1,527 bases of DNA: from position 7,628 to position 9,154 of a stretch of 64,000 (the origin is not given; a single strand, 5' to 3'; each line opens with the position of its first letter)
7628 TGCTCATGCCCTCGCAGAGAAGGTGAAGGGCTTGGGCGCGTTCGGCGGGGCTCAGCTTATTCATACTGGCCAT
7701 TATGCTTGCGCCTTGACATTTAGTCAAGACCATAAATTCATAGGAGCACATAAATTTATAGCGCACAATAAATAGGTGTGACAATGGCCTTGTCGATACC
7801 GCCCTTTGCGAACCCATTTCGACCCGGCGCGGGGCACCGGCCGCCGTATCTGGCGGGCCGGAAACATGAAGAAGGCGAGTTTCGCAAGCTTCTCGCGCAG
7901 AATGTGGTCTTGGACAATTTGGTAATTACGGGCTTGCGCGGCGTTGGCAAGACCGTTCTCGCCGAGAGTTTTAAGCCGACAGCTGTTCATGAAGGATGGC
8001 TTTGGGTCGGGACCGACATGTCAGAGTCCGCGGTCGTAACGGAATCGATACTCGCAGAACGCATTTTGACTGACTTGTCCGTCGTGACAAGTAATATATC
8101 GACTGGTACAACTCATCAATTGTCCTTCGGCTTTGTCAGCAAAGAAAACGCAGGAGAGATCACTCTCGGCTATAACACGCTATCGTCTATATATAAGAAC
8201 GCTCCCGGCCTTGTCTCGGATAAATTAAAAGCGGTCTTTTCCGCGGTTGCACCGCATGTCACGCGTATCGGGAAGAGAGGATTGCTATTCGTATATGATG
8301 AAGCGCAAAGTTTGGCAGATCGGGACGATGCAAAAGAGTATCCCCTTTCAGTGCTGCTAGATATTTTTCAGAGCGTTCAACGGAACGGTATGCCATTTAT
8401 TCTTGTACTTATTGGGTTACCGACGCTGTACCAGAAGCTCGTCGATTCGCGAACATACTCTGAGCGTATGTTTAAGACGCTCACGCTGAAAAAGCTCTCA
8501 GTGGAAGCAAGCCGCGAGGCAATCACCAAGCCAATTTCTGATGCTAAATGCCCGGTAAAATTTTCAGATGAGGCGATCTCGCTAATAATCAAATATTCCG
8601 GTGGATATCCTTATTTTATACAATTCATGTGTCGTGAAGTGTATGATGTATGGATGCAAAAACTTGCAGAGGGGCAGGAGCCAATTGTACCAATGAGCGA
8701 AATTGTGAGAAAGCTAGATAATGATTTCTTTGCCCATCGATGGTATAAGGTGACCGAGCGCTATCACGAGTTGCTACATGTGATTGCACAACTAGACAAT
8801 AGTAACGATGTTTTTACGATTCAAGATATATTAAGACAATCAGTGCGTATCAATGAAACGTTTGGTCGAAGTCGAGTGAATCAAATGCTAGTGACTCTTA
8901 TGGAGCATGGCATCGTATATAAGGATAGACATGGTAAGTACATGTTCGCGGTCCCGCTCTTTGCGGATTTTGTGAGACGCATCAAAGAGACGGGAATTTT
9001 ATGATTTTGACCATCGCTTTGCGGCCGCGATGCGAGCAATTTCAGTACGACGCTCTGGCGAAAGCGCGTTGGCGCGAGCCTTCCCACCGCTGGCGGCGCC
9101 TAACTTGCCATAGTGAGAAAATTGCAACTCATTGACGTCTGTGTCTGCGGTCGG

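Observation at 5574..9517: Intact 3.9-kb IS1-family element with four passenger genes, perfect IRs and an 8-bp TSD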

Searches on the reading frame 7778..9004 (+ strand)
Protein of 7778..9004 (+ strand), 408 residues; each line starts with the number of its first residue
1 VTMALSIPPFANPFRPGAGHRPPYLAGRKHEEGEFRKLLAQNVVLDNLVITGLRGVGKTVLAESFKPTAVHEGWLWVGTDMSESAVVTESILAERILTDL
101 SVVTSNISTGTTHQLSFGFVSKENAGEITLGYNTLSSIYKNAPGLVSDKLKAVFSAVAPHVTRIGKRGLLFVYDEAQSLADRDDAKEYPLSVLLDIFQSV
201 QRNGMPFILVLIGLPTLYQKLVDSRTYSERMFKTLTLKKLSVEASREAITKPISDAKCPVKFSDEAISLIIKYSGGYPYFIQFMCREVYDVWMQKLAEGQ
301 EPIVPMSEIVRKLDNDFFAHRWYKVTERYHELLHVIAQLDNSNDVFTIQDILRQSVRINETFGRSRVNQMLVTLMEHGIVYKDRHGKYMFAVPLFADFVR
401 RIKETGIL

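Call 5: search_protein_families(library=pfam, proteins=[window:7778-9004:+], max_evalue=0.1)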
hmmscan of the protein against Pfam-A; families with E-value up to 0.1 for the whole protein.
window:7778-9004:+ (408 aa): 10 families
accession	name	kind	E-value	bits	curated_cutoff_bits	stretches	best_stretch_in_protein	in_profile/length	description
PF13191.12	AAA_16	-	6.5e-07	30.4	32.6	1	25-195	2-154/167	AAA ATPase domain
PF13401.12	AAA_22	-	1.8e-06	28.7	27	1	48-221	8-130/130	AAA domain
PF01637.24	ATPase_2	-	0.0014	18.9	33.2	1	48-281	23-222/225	ATPase domain predominantly from Archaea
PF21100.3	MCM_C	-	0.0035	17.6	27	1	327-388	5-61/64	MCM protein C-terminal winged helix-turn-helix domain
PF20720.3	nSTAND3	-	0.0091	16.1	27.2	0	47-76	19-48/155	Novel STAND NTPase 3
PF13173.12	AAA_14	-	0.032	14.7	27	1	48-65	5-22/129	AAA domain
PF14313.11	Soyouz_module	-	0.044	14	22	0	347-369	19-41/58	N-terminal region of Paramyxovirinae phosphoprotein (P)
PF00004.35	AAA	-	0.051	14.5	21.2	0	49-64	2-17/131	ATPase family associated with various cellular activities (AAA)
PF09339.16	HTH_IclR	-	0.091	13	22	0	364-383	32-51/52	IclR helix-turn-helix domain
PF01695.23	IstB_IS21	-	0.093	12.6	24.1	0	46-74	93-121/238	IstB-like ATP binding protein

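Call 6: search_protein_families(library=ncbifam, proteins=[window:7778-9004:+], max_evalue=0.1)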
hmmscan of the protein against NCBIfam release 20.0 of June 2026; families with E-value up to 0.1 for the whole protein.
window:7778-9004:+ (408 aa): 3 families
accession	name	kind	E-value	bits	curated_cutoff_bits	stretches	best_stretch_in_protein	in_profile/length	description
TIGR03015.1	pepcterm_ATPase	hypoth_equivalog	6.7e-05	22.4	324.5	1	162-289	119-243/269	XrtA/PEP-CTERM system-associated ATPase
NF033438.1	BREX_BrxD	equivalog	0.049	12.7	350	1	154-219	221-288/423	BREX system ATP-binding protein BrxD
NF047389.1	ATPase_Sll1717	subfamily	0.052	12.7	75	0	47-66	31-50/454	P-loop ATPase, Sll1717 family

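Call 10: search_protein_families(library=padloc, proteins=[window:7778-9004:+], max_evalue=0.1)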
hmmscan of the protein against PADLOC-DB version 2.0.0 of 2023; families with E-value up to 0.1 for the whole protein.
window:7778-9004:+ (408 aa): 3 families
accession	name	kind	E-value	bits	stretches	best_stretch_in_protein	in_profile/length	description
PDLC04786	PDC-S01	-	0.006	13.4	1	48-105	23-81/439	-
PDLC02494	BrxD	-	0.018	12.2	1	155-219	226-292/440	BrxD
PDLC05079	PDC-S73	-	0.019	11.8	1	46-72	192-218/752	-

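Call 11: search_protein_families(library=phrogs, proteins=[window:7778-9004:+], max_evalue=0.1)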
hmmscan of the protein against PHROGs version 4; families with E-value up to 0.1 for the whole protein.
window:7778-9004:+ (408 aa): 2 families
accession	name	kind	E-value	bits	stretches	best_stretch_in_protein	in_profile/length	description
phrog_6841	-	unknown function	7.6e-55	187.6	1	12-405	22-418/470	-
phrog_296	-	integration and excision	0.042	13.5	0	48-276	321-486/626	DNA transposition protein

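Call 22: find_homologous_proteins(query=window:7784-9004:+)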
Query window:7784-9004:+ (406 aa): 7481 proteins with E <= 0.001 among 8000 candidates; the best 120 are listed.
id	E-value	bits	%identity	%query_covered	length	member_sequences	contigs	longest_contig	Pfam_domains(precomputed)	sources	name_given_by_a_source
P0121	3.6e-269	910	100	100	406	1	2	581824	PF13401.13,PF13191.13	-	-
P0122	5.0e-173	594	64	97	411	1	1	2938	PF13191.13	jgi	-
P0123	7.7e-172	590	64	97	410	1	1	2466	PF13191.13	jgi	jgi:hypothetical protein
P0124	5.9e-170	583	63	97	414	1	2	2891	PF13401.13,PF13191.13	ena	-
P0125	1.5e-169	582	64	97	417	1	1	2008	-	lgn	-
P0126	1.2e-168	579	62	98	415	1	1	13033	PF13191.13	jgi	jgi:hypothetical protein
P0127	5.2e-168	577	62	98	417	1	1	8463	PF13191.13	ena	-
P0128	1.0e-167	576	61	99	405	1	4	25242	-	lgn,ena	-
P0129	1.2e-167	576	62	97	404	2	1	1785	PF13191.13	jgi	jgi:hypothetical protein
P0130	8.3e-167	573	63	98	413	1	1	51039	PF13191.13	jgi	-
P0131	8.7e-167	573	62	98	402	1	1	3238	PF13191.13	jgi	jgi:hypothetical protein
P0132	1.6e-166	572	61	98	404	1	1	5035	PF13191.13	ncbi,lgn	-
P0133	4.3e-166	571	60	98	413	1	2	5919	PF13401.13,PF13191.13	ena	-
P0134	5.0e-166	570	61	97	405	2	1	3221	-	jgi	jgi:hypothetical protein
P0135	7.9e-166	570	60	98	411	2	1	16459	PF13191.13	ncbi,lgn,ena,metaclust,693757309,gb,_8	metaclust:\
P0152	5.4e-161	554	60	98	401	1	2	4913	PF13401.13,PF01637.25,PF13191.13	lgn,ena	-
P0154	7.7e-161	553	60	97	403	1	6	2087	PF01637.25,PF13191.13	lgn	-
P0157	7.5e-160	550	60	98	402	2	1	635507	PF13191.13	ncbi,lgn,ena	-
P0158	8.3e-160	550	59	97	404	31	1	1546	PF01637.25,PF13191.13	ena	-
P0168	2.7e-158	545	57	98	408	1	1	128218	PF01637.25,PF13191.13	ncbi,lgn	-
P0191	1.3e-154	533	59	98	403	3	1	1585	PF01637.25,PF13191.13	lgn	-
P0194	2.6e-154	532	59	97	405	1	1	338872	PF13401.13,PF13191.13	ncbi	-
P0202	4.9e-153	528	59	98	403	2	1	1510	PF13401.13,PF01637.25,PF13191.13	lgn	-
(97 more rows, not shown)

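Call 26: find_encoding_contigs(protein=P0157, flank=6000, max_places=3)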
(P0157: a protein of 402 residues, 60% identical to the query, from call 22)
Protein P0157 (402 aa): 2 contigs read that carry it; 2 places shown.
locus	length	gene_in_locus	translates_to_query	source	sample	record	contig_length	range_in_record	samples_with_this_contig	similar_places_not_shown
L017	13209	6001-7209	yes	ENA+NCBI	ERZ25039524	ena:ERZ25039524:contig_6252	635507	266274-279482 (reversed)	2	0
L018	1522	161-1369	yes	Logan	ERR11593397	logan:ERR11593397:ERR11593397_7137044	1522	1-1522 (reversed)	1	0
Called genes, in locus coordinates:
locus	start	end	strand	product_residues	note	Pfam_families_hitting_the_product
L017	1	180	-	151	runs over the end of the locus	PF08450:SGL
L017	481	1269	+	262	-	PF03350:UPF0114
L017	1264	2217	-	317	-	PF00753:Lactamase_B (faint), PF13483:Lactamase_B_3, PF12706:Lactamase_B_2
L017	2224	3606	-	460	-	PF00120:Gln-synt_C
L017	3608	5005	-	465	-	PF00202:Aminotran_3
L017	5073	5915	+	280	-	PF01063:Aminotran_4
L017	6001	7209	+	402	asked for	PF13191:AAA_16 (faint)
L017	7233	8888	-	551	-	PF00732:GMC_oxred_N, PF00890:FAD_binding_2 (faint), PF05199:GMC_oxred_C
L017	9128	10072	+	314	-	PF00561:Abhydrolase_1, PF12146:Hydrolase_4, PF12697:Abhydrolase_6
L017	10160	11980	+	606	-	PF00009:GTP_EFTU, PF01926:MMR_HSR1 (weak), PF22042:EF-G_D2 (weak), PF03144:GTP_EFTU_D2, PF00679:EFG_C, PF21018:BipA_C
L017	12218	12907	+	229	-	PF00072:Response_reg, PF00486:Trans_reg_C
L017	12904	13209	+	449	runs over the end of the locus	-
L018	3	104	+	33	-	?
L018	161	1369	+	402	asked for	PF13191:AAA_16 (faint)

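Call 27: find_encoding_contigs(protein=P0194, flank=6000, max_places=3)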
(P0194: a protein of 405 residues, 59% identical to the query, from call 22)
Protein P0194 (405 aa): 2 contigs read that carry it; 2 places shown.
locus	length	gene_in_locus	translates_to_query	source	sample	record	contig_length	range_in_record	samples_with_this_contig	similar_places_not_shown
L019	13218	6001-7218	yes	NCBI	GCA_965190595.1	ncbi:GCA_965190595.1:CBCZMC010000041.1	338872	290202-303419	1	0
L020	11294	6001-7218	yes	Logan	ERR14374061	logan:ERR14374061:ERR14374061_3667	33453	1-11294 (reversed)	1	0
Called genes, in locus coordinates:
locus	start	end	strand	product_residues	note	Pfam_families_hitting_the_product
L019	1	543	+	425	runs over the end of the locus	PF25917:BSH_RND, PF25967:RND-MFP_C (weak), PF25989:YknX_C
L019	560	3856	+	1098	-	PF00873:ACR_tran, PF03176:MMPL (faint), PF00873:ACR_tran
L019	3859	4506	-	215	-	PF00578:AhpC-TSA, PF08534:Redoxin, PF13905:Thioredoxin_8 (weak)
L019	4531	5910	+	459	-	PF00206:Lyase_1, PF14698:ASL_C2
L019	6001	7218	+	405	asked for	PF13191:AAA_16, PF13401:AAA_22 (faint)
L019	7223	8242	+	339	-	PF01791:DeoC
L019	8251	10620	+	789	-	PF00171:Aldedh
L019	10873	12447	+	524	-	PF02881:SRP54_N, PF00448:SRP54, PF01656:CbiA (weak), PF02978:SRP_SPB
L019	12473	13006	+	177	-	PF13302:Acetyltransf_3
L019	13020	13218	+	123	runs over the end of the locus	PF00886:Ribosomal_S16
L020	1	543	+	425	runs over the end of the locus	PF25917:BSH_RND, PF25967:RND-MFP_C (weak), PF25989:YknX_C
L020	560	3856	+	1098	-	PF00873:ACR_tran, PF03176:MMPL (faint), PF00873:ACR_tran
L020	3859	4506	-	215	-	PF00578:AhpC-TSA, PF08534:Redoxin, PF13905:Thioredoxin_8 (weak)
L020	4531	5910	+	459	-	PF00206:Lyase_1, PF14698:ASL_C2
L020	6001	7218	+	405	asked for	PF13191:AAA_16, PF13401:AAA_22 (faint)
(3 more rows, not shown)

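Call 34: search_solved_structures(query=A2, max_evalue=1)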
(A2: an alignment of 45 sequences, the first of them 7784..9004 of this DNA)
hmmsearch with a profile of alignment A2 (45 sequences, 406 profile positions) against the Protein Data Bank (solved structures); distinct sequences matched with E-value up to 1: 9.
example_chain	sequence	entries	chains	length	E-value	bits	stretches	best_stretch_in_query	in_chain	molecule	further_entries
2m45_A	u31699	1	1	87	0.0063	18.7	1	309-382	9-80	Minichromosome maintenance protein MCM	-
4fdg_B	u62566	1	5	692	0.15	14.1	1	307-382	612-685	Minichromosome maintenance protein MCM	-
4k00_A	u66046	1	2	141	0.28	13.3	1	270-317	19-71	1,4-dihydroxy-2-naphthoyl-CoA hydrolase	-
8k4m_A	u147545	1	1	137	0.32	13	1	266-356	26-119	Anti CRISPR protein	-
5mrc_WW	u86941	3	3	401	0.43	12.6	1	25-72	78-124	mS29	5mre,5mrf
8ux4_AI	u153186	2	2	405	0.43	12.6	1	25-72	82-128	Small ribosomal subunit protein mS29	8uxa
9fi8_HA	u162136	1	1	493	0.44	12.6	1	41-74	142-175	Small ribosomal subunit protein mS29,mS29(DAP3)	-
8d8k_W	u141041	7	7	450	0.51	12.4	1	25-72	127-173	37S ribosomal protein S23, mitochondrial | Small ribosomal subunit protein mS29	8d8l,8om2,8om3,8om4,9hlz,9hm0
9hqv_Br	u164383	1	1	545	0.52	12.4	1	41-74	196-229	Small ribosomal subunit protein mS29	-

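Call 44: predict_structure(alignment_id=A2)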
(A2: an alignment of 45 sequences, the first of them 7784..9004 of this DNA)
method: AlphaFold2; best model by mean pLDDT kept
length: 406 residues; sequences in the alignment: 45
mean_pLDDT: 86.4   pTM: 0.80
mean pLDDT of the five models: 86.4, 86.1, 85.1, 83.0, 82.7
residues with pLDDT >= 90: 203; 70-90: 164; 50-70: 34; < 50: 5
segments of 3 or more residues with pLDDT < 50: none
pLDDT, mean of each block of 10 residues (from residue 1): 73 64 75 92 89 85 92 88 81 93 83 59 79 95 95 92 93 88 87 86 90 82 69 90 90 88 94 90 92 87 90 90 92 94 93 90 93 89 87 91 67
secondary structure, 60 per line:
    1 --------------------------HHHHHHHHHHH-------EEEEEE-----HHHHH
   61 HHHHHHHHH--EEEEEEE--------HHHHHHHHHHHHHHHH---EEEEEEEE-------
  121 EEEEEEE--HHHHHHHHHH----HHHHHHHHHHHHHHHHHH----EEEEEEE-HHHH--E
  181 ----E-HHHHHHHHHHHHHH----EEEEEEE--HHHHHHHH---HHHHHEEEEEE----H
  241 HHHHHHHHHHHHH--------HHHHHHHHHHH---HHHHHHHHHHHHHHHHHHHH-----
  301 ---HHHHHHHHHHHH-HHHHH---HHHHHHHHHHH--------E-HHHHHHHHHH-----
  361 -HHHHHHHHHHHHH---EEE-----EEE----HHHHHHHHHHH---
elements in order: H27-37 E45-50 H56-69 E72-78 H87-102 E106-113 E121-127 H130-139 H144-161 E166-172 H174-177 H187-200 E205-211 H214-221 H225-229 E230-235 H240-253 H262-272 H276-295 H304-315 H317-321 H325-335 H346-355 H362-374 E378-380 E386-388 H393-403

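Call 50: fold_search(model_id=the predicted structure, library=pdb)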
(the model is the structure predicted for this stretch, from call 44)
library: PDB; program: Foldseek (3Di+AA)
matches with E <= 10: 1684; with E <= 0.001: 452
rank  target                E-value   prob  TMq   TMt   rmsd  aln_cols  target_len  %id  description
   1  2qen                  2.3e-11  1.00  0.56  0.64   6.9       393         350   16  The walker-type atpase paby2304 of pyrococcus abyssi (released 2008-07-01)
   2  2fna_A                2.6e-11  1.00  0.53  0.60   8.2       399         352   16  Crystal structure of an archaeal aaa+ atpase (sso1545) from sulfolobus solfataricus p2 at 2.00 A resolution (released 2006-02-07)
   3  7tji_I                9.5e-11  1.00  0.40  0.43  12.6       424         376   15  S. cerevisiae ORC bound to 84 bp ARS1 DNA and Cdc6 (state 2) with flexible Orc6 N-terminal domain (released 2022-10-05)
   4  2qby_A                1.2e-10  1.00  0.50  0.55   9.6       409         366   15  Crystal structure of a heterodimer of Cdc6/Orc1 initiators bound to origin DNA (from S. solfataricus) (released 2007-09-11)
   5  7tjh_I                9.8e-10  1.00  0.42  0.44  13.9       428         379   14  S. cerevisiae ORC bound to 84 bp ARS1 DNA and Cdc6 (state 1) with flexible Orc6 N-terminal domain (released 2022-10-05)
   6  1fnn_A                1.1e-09  1.00  0.47  0.50  12.2       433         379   15  CRYSTAL STRUCTURE OF CDC6P FROM PYROBACULUM AEROPHILUM (released 2000-10-04)
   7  7jgr_G                1.2e-09  1.00  0.49  0.53  11.5       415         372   14  Structure of Drosophila ORC bound to DNA (84 bp) and Cdc6 (released 2020-09-09)
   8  2v1u_A                1.4e-09  1.00  0.46  0.49  10.8       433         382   15  STRUCTURE OF THE AEROPYRUM PERNIX ORC1 PROTEIN IN COMPLEX WITH DNA (released 2007-09-18)
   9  1w5s_B                1.7e-09  1.00  0.49  0.49   9.5       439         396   16  Structure of the Aeropyrum Pernix ORC2 protein (ADP form) (released 2004-10-05)
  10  2qby_B                2.8e-09  1.00  0.43  0.46  13.2       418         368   14  Crystal structure of a heterodimer of Cdc6/Orc1 initiators bound to origin DNA (from S. solfataricus) (released 2007-09-11)
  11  7tjj_I                3.2e-09  1.00  0.40  0.42  14.6       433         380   14  S. cerevisiae ORC bound to 84 bp ARS1 DNA and Cdc6 (state 1) with docked Orc6 N-terminal domain (released 2022-10-05)
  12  7cte_E                5.6e-09  1.00  0.40  0.43  13.9       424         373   13  Human Origin Recognition Complex, ORC2-5 (released 2021-01-06)
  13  8s0c_E                8.2e-09  1.00  0.36  0.39  14.7       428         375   13  H. sapiens ORC1-5 bound to double stranded DNA as part of the MCM-ORC complex (released 2024-10-02)
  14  1w5s_A                1.1e-08  1.00  0.55  0.57   7.2       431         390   17  Structure of the Aeropyrum Pernix ORC2 protein (ADP form) (released 2004-10-05)
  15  7jk5_A                1.7e-08  1.00  0.45  0.47  11.2       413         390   14  Structure of Drosophila ORC bound to DNA (released 2020-09-09)
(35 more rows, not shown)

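Call 79: find_encoding_contigs(protein=window:7784-9004:+, flank=6000, max_places=10)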
Protein window:7784-9004:+ (406 aa): 1 contig read that carries it; 1 place shown.
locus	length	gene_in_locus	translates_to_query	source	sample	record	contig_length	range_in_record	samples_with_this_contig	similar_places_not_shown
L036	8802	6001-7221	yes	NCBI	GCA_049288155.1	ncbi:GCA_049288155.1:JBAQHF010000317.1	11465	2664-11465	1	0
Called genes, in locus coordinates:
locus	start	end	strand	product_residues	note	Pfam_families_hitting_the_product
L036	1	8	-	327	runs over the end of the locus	PF08543:Phos_pyr_kin, PF00294:PfkB, PF08543:Phos_pyr_kin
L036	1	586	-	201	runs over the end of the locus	PF02581:TMP-TENI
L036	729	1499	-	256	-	PF05690:ThiG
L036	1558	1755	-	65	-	PF02597:ThiS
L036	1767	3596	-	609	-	PF13667:ThiC-associated, PF01964:ThiC_Rad_SAM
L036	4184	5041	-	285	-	-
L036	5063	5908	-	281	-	PF13384:HTH_23 (weak), PF13936:HTH_38 (weak), PF03400:DDE_Tnp_IS1 (faint), PF13610:DDE_Tnp_IS240 (weak)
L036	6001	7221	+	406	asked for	PF13191:AAA_16 (weak), PF13401:AAA_22 (weak)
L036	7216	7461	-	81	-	-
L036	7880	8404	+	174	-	PF00300:His_Phos_1 (weak)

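Call 82: find_related_loci(query=A2, collection=viral_contigs, flank=5000)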
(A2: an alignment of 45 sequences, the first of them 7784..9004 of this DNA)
Query A2 (406 aa) in viral_contigs; peptide patterns used: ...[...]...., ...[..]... (x = any residue, [..] = any of these).
119 stretches matched a pattern; 19 encode a relative of the query (tblastn E <= 1e-3); 19 distinct loci.
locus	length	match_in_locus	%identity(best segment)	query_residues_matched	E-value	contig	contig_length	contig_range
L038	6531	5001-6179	54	8-399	7e-147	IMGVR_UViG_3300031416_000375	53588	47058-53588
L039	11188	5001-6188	53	5-399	8e-147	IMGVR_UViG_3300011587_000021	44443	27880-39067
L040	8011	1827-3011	51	8-399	1e-139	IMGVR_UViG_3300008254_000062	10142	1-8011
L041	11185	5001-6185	51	8-399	1e-139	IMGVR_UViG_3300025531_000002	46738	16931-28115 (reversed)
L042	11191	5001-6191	52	8-401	7e-137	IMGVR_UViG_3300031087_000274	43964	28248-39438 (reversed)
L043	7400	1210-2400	51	8-401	2e-136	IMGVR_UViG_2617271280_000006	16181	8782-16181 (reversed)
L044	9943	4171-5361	51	8-401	2e-136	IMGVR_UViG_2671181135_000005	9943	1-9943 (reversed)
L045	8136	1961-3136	51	8-403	3e-136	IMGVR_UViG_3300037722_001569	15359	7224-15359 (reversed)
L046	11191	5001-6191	51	8-401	3e-136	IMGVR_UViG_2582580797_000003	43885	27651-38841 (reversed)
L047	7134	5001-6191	51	8-401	2e-136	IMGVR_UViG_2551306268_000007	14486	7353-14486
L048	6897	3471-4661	51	8-401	2e-136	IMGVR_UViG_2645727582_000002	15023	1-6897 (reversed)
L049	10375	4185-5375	51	8-401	3e-136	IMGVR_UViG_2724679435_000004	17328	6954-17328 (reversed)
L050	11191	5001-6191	51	8-401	3e-136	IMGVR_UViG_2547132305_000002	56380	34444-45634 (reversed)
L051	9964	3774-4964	51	8-401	3e-136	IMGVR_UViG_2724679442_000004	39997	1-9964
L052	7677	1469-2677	52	3-405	9e-141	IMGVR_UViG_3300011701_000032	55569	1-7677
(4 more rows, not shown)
